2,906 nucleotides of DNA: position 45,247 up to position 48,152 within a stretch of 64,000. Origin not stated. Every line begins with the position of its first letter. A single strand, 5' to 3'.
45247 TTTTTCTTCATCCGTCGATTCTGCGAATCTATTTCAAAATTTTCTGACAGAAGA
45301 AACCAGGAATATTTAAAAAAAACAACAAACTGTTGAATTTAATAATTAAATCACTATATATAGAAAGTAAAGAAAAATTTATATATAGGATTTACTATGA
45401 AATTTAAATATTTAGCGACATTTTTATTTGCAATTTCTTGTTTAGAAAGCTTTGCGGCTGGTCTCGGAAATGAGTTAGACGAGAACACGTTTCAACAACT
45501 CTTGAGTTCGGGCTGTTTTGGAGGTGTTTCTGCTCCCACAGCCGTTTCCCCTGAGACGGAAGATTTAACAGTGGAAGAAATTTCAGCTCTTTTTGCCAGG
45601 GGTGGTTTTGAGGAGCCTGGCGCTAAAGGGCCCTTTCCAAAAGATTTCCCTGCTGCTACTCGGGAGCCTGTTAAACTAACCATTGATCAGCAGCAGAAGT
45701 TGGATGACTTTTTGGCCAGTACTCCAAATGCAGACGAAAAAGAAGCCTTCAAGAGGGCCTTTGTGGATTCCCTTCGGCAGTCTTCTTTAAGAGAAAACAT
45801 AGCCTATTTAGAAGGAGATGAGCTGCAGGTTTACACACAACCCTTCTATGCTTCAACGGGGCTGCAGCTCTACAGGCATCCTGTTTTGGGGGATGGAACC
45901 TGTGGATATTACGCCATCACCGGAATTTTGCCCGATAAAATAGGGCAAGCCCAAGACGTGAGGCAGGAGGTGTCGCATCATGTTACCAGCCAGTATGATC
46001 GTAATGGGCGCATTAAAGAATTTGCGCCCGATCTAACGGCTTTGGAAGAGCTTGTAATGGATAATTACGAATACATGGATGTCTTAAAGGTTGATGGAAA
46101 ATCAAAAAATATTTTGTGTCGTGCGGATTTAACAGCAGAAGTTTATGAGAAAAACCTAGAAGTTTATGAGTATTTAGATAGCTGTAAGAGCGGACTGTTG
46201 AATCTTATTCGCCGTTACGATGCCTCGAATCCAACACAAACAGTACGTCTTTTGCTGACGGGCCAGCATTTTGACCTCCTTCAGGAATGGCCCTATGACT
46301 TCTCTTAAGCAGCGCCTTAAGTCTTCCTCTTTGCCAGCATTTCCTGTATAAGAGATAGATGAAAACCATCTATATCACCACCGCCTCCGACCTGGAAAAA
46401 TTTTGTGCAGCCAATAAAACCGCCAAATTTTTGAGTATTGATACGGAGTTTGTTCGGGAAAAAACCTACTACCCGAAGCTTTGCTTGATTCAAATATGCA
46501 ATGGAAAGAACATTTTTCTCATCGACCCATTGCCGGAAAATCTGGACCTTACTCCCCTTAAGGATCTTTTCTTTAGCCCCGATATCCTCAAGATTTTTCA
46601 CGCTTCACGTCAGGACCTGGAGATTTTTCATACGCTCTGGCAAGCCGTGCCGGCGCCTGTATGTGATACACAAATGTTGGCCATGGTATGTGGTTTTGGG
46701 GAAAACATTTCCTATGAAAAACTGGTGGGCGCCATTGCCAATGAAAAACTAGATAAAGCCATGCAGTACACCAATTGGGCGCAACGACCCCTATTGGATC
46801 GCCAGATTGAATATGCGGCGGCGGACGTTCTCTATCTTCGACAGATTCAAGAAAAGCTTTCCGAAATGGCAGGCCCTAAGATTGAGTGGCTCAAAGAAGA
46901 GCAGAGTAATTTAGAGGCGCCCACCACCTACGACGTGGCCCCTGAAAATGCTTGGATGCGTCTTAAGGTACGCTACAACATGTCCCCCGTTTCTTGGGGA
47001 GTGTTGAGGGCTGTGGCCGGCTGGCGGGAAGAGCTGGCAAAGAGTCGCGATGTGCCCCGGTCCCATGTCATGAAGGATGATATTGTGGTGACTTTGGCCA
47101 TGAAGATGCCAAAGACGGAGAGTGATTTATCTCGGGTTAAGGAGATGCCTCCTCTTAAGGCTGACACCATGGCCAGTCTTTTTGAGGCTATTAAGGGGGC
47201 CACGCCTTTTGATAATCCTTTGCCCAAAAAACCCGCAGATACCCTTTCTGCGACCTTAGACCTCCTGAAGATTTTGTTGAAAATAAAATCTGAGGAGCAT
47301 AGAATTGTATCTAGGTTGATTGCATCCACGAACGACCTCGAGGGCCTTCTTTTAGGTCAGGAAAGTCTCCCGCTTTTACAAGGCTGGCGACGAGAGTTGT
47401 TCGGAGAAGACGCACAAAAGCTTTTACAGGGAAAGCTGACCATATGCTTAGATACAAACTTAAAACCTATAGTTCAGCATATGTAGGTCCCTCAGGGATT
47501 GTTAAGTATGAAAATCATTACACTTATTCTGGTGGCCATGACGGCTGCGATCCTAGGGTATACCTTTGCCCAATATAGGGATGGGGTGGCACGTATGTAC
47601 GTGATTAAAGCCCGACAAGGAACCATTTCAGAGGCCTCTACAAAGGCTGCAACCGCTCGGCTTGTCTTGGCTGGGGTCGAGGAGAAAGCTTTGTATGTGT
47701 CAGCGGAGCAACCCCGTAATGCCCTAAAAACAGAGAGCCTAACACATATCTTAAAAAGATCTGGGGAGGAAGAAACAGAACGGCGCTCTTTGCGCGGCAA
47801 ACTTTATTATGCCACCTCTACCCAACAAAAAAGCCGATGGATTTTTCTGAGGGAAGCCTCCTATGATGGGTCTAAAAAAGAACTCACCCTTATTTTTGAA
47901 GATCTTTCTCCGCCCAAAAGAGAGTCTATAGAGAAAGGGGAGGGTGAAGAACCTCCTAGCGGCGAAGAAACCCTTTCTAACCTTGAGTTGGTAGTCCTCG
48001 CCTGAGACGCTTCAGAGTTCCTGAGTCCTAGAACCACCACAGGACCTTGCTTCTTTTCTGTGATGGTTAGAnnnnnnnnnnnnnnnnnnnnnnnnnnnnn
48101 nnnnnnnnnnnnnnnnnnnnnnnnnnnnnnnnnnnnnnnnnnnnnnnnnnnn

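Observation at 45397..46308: Secreted OTU-like deubiquitinase candidate, a eukaryote-type effector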

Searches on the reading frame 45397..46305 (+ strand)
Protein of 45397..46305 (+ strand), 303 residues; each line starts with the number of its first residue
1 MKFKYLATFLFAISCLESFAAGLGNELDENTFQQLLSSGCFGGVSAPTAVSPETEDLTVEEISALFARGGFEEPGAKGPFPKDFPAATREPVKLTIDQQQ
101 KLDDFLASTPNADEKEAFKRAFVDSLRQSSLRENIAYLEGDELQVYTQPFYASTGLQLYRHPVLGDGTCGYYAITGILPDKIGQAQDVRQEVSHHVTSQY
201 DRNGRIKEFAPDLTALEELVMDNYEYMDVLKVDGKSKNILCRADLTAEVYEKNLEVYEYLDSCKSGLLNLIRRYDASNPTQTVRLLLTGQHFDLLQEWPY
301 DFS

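Call 3: search_protein_families(library=pfam, proteins=[window:45397-46305:+], max_evalue=1)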
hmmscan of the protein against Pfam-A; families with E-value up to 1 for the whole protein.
window:45397-46305:+ (303 aa): 0 families

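Call 4: search_solved_structures(query=window:45397-46305:+, max_evalue=10, show_alignments=3)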
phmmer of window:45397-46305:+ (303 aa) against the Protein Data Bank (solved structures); distinct sequences matched with E-value up to 10: 0.

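Call 5: find_homologous_proteins(query=window:45397-46305:+, max_evalue=0.01)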
Query window:45397-46305:+ (303 aa): 1 proteins with E <= 0.01 among 1401 candidates.
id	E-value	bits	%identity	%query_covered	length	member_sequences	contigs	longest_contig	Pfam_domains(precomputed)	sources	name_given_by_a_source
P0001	3.3e-201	685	100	100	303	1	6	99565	-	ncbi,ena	-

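Call 9: find_encoding_contigs(protein=P0001, flank=10000, max_places=6)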
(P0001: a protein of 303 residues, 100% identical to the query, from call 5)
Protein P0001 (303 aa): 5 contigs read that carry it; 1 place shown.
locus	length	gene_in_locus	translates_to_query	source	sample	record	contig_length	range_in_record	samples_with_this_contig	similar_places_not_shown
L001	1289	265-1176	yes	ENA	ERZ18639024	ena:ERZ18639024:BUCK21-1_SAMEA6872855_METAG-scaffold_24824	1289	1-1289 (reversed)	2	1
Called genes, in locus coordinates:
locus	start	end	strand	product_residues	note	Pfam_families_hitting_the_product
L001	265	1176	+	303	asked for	-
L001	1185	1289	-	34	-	?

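Call 16: predict_structure(protein=window:45397-46305:+)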
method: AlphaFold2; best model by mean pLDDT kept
length: 303 residues; sequences in the alignment: 1
mean_pLDDT: 36.2   pTM: 0.23
mean pLDDT of the five models: 36.2, 33.7, 33.3, 32.3, 29.1
residues with pLDDT >= 90: 0; 70-90: 0; 50-70: 7; < 50: 296
segments of 3 or more residues with pLDDT < 50: 1-105, 114-118, 120-303
pLDDT, mean of each block of 10 residues (from residue 1): 36 40 38 37 31 36 34 29 29 39 49 51 41 37 35 27 27 28 34 37 36 42 41 38 37 35 38 35 35 37 33
secondary structure, 60 per line:
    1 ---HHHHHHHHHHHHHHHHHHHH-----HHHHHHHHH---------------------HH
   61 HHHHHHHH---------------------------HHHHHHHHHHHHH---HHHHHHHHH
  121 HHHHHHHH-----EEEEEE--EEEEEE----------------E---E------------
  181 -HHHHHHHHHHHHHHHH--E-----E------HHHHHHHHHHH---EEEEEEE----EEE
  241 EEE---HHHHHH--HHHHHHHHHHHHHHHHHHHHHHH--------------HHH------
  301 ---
elements in order: H4-23 H29-37 H59-68 H96-108 H112-128 E134-139 E142-147 H182-197 H213-223 E227-233 E238-243 H247-252 H255-277

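Call 17: search_protein_representatives(protein=window:45397-46305:+)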
Query: 303 residues. Proteins with E-value up to 0.001 (for the whole library): 7; up to 1e-10: 1; up to 1e-30: 1. The best 7 are listed.
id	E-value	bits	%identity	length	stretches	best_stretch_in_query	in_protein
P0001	1.1e-201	684.9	100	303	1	1-303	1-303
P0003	2.0e-08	50.5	55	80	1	230-300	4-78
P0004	3.3e-07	46.5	36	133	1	185-301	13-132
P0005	7.5e-05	38.8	32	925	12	54-91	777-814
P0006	1.1e-04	38.3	25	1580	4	173-243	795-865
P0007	3.3e-04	36.7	42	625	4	34-81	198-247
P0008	9.2e-04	35.2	34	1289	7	43-80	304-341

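Call 20: find_encoding_contigs(protein=P0004, flank=10000)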
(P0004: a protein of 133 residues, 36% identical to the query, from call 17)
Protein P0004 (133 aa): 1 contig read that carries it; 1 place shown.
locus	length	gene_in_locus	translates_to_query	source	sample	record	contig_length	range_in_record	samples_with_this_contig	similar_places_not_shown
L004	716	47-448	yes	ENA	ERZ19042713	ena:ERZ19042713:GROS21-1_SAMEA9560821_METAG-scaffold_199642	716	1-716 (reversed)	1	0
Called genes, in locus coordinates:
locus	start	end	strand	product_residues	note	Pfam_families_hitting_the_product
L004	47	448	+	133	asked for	-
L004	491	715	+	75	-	?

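Call 21: find_encoding_contigs(protein=P0003, flank=10000)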
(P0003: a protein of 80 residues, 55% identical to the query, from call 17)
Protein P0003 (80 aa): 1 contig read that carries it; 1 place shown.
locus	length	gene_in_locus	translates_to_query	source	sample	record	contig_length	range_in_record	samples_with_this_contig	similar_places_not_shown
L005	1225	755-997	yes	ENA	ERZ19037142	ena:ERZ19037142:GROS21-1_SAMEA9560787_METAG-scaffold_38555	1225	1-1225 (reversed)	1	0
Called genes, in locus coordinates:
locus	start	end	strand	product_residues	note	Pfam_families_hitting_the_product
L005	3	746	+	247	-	?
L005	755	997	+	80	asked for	-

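Call 29: search_solved_structures(query=A2, max_evalue=10, show_alignments=5)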
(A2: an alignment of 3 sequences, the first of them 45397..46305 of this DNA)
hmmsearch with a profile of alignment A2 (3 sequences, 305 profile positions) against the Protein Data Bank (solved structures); distinct sequences matched with E-value up to 10: 0.

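Call 30: find_homologous_proteins(query=A2, max_evalue=1)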
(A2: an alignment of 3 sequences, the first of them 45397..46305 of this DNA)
Query A2 (3 sequences) (303 aa, profile of the alignment): 2 proteins with E <= 1 among 8000 candidates.
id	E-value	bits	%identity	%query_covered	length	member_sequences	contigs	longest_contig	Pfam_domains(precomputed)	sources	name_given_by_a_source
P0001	6.5e-166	569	100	100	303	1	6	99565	-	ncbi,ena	-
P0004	6.4e-59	218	35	39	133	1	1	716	-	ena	-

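Call 31: find_related_loci(query=A2, collection=metagenome_contigs, flank=6000)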
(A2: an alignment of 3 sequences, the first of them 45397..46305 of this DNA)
Query A2 (303 aa) in metagenome_contigs; peptide patterns used: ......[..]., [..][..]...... (x = any residue, [..] = any of these).
261 stretches matched a pattern, but none encodes a relative of the query by tblastn (E <= 1e-3).

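Call 67: find_encoding_contigs(protein=P0002, flank=2000, max_places=10)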
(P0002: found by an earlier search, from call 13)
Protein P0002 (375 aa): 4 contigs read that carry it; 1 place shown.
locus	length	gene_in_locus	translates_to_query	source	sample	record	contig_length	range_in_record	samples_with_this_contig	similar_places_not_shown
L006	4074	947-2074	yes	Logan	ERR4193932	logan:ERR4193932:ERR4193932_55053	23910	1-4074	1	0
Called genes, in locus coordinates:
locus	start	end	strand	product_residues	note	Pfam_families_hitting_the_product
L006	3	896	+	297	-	?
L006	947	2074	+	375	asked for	PF01612:DNA_pol_A_exo1, PF00570:HRDC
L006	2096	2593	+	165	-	-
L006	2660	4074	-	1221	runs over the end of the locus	PF08471:Ribonuc_red_2_N, PF02867:Ribonuc_red_lgC, PF12637:TSCPD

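Call 69: search_protein_families(library=ncbifam, proteins=[window:45397-46305:+], max_evalue=1)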
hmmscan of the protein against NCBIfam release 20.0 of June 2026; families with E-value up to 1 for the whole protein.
window:45397-46305:+ (303 aa): 1 family
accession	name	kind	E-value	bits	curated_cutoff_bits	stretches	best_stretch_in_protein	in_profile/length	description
NF005570.0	PRK07247.1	equivalog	0.11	12.3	226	1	227-257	139-169/195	3'-5' exonuclease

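Call 84: find_related_loci(query=A2, collection=viral_contigs, flank=3000)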
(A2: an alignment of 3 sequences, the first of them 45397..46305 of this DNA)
Query A2 (303 aa) in viral_contigs; peptide patterns used: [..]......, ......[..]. (x = any residue, [..] = any of these).
80 stretches matched a pattern, but none encodes a relative of the query by tblastn (E <= 1e-3).

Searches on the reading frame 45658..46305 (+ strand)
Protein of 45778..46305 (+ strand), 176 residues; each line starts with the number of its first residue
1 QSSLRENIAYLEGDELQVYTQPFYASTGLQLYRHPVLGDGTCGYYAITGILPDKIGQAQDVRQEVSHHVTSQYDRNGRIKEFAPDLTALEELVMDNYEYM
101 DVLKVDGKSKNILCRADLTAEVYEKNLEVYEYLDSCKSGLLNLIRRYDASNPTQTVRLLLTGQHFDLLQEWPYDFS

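Call 35: search_protein_families(library=pfam, proteins=[window:45778-46305:+], max_evalue=10)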
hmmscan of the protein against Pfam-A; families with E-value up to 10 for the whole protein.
window:45778-46305:+ (176 aa): 1 family
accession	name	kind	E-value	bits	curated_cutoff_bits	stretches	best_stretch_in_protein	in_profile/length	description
PF10275.15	Peptidase_C65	-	0.1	12.5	24.3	1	35-72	45-82/243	Peptidase C65 Otubain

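Call 47: predict_structure(alignment_id=A5)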
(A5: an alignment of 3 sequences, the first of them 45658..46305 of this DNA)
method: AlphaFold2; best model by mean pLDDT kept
length: 216 residues; sequences in the alignment: 3
mean_pLDDT: 42.4   pTM: 0.30
mean pLDDT of the five models: 42.4, 39.6, 38.5, 38.4, 36.7
residues with pLDDT >= 90: 0; 70-90: 33; 50-70: 23; < 50: 160
segments of 3 or more residues with pLDDT < 50: 41-44, 62-216
pLDDT, mean of each block of 10 residues (from residue 1): 72 83 79 70 55 65 35 24 24 33 38 33 34 27 25 27 33 35 39 36 33 28
secondary structure, 60 per line:
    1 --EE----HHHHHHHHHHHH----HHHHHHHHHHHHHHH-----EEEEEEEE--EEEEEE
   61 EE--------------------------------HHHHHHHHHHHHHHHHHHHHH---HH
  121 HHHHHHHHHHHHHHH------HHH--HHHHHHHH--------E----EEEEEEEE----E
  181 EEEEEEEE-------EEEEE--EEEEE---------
elements in order: H9-20 H25-39 E45-52 E55-62 H95-115 H119-135 H147-154 E168-175 E180-188 E196-200 E203-207

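Call 55: fold_search(model_id=the predicted structure, library=pdb)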
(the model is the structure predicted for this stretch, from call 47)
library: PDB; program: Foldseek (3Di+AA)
matches with E <= 10: 77; with E <= 0.001: 0
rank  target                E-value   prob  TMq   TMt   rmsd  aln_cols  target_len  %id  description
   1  9lri_A                9.7e-01  0.35  0.12  0.16   2.8        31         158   22  Crystal Structure of Thermus thermophilus KhpB/EloR complexed with RNA (released 2025-07-23)
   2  9lrg                  1.2e+00  0.35  0.12  0.17   2.7        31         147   22  Crystal Structure of Thermus thermophilus KhpB/EloR (released 2025-07-23)
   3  7som_J                2.8e+00  0.04  0.11  0.05  17.8       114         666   19  Ciliary C2 central pair apparatus isolated from Chlamydomonas reinhardtii (released 2022-04-13)
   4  8zwc_A                3.4e+00  0.01  0.10  0.06  21.2       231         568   12  Cryo-EM Structure of the BLOC-3 complex (released 2025-12-17)
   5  9fcx_A                3.6e+00  0.05  0.13  0.13  10.8        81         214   15  CysG(N-16)-H121N mutant in complex with SAH from Kitasatospora cystarginea (released 2024-08-21)
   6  4m4w_J                4.3e+00  0.08  0.15  0.13  10.4        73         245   14  Mechanistic implications for the bacterial primosome assembly of the structure of a helicase-helicase loader complex (released 2013-09-25)
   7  5xy1                  4.3e+00  0.04  0.13  0.11   7.8        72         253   11  Crystal structure of Lyn kinase domain in complex with N-(1H-indazol-6-yl)-8-(piperidin-4-yloxy)-6-propylquinazolin-2-am (released 2017-08-02)
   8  4tpt_A                5.1e+00  0.06  0.15  0.12   7.0        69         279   16  Crystal Structure of the Human LIMK2 Kinase Domain In Complex With a Non-ATP Competitive Inhibitor (released 2014-10-22)
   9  3l1a_B                5.1e+00  0.03  0.15  0.15  19.8       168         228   11  Structural ordering of disordered ligand binding loops of biotin protein ligase into active conformations as a consequ (released 2010-03-09)
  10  6rn8_B                5.4e+00  0.04  0.12  0.09  10.1        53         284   15  RIP2 Kinase Catalytic Domain complex with 2(4[(1,3benzothiazol5yl)amino]6(2methylpropane2sulfonyl)quinazolin7yl)oxy)et (released 2019-07-17)
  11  8k20_F                5.7e+00  0.06  0.13  0.28   8.5        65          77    9  Cryo-EM structure of KEOPS complex from Arabidopsis thaliana (released 2024-04-03)
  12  2zv7                  6.1e+00  0.03  0.13  0.12  11.3        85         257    9  Lyn Tyrosine Kinase Domain, apo form (released 2008-11-11)
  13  3q4z_A                6.4e+00  0.04  0.13  0.11   7.3        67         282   13  Structure of unphosphorylated PAK1 kinase domain (released 2011-12-21)
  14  5nzr_D                6.4e+00  0.01  0.11  0.13  24.8       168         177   12  The structure of the COPI coat leaf (released 2017-06-28)
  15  3nqp_B                6.8e+00  0.12  0.10  0.05   1.8        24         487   25  Crystal structure of a SusD superfamily protein (BF1802) from Bacteroides fragilis NCTC 9343 at 1.90 A resolution (released 2010-10-13)
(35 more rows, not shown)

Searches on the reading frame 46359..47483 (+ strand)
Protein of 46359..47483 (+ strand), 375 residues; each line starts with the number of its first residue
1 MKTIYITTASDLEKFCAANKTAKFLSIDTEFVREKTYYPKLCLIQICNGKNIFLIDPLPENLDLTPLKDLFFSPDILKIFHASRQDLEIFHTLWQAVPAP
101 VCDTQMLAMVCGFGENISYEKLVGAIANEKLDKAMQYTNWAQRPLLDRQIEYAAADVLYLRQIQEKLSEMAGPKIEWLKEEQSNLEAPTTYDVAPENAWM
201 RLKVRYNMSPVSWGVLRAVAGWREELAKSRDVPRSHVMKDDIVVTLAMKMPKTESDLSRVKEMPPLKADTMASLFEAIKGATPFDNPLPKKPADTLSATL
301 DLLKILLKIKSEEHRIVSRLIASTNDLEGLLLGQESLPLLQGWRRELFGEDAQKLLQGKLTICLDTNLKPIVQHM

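Call 3: search_protein_families(library=pfam, proteins=[window:46359-47483:+], max_evalue=1)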
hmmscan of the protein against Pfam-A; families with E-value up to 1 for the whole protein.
window:46359-47483:+ (375 aa): 3 families
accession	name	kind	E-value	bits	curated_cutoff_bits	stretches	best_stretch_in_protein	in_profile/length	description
PF01612.26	DNA_pol_A_exo1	-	3.4e-38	131.6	23.6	1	5-170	3-171/173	3'-5' exonuclease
PF00570.28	HRDC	-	1.2e-12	48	23.8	1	215-273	4-62/68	HRDC domain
PF21293.2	RNAseD_HRDC_C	-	0.031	14.5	25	1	303-350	10-64/66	Ribonuclease D, C-terminal HRDC domain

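Call 12: find_related_loci(query=window:46359-47483:+, collection=genome_contigs, flank=10000)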
Query window:46359-47483:+ (375 aa) in genome_contigs; peptide patterns used: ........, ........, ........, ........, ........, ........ (x = any residue, [..] = any of these).
105 stretches matched a pattern; 2 encode a relative of the query (tblastn E <= 1e-3); 2 distinct loci.
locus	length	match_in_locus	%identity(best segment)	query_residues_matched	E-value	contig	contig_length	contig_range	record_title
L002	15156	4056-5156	41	6-364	9e-89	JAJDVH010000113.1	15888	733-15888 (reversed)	MAG: Alphaproteobacteria bacterium isolate jk18x22bins.31 k141_465299, whole genome shotgun sequence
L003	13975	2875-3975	41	6-364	1e-88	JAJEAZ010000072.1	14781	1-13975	MAG: Alphaproteobacteria bacterium isolate jk18x7bins.95 k141_2904469, whole genome shotgun sequence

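Call 13: list_cluster_members(proteins=[P0001, window:46359-47483:+, window:43386-45239:+])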
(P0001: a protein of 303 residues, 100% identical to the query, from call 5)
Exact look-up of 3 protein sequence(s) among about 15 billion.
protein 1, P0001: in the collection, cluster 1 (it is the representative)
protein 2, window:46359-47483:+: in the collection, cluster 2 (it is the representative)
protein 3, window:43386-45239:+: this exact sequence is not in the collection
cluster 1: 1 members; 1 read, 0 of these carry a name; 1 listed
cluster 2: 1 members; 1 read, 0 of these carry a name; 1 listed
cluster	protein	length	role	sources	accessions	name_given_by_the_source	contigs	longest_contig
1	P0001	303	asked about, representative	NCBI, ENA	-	-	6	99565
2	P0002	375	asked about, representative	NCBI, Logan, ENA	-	-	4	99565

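Call 66: find_related_loci(query=window:46359-47483:+, collection=metagenome_contigs, flank=4000)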
Query window:46359-47483:+ (375 aa) in metagenome_contigs; peptide patterns used: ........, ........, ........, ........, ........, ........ (x = any residue, [..] = any of these).
146 stretches matched a pattern, but none encodes a relative of the query by tblastn (E <= 1e-3).

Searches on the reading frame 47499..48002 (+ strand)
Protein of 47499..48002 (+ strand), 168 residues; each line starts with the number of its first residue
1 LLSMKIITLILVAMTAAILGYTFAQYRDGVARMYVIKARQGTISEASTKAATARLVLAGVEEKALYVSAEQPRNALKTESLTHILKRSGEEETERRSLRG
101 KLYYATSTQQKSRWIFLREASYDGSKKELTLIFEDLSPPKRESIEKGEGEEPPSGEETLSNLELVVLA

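Call 3: search_protein_families(library=pfam, proteins=[window:47499-48002:+], max_evalue=1)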
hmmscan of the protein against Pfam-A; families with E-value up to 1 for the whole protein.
window:47499-48002:+ (168 aa): 1 family
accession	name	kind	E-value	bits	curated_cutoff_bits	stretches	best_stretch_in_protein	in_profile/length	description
PF02203.21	TarH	-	0.041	14.2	25.2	1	6-76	16-87/177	Tar ligand binding domain homologue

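Call 69: search_protein_families(library=ncbifam, proteins=[window:47499-48002:+], max_evalue=1)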
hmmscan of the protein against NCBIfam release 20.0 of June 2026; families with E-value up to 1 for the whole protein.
window:47499-48002:+ (168 aa): 0 families
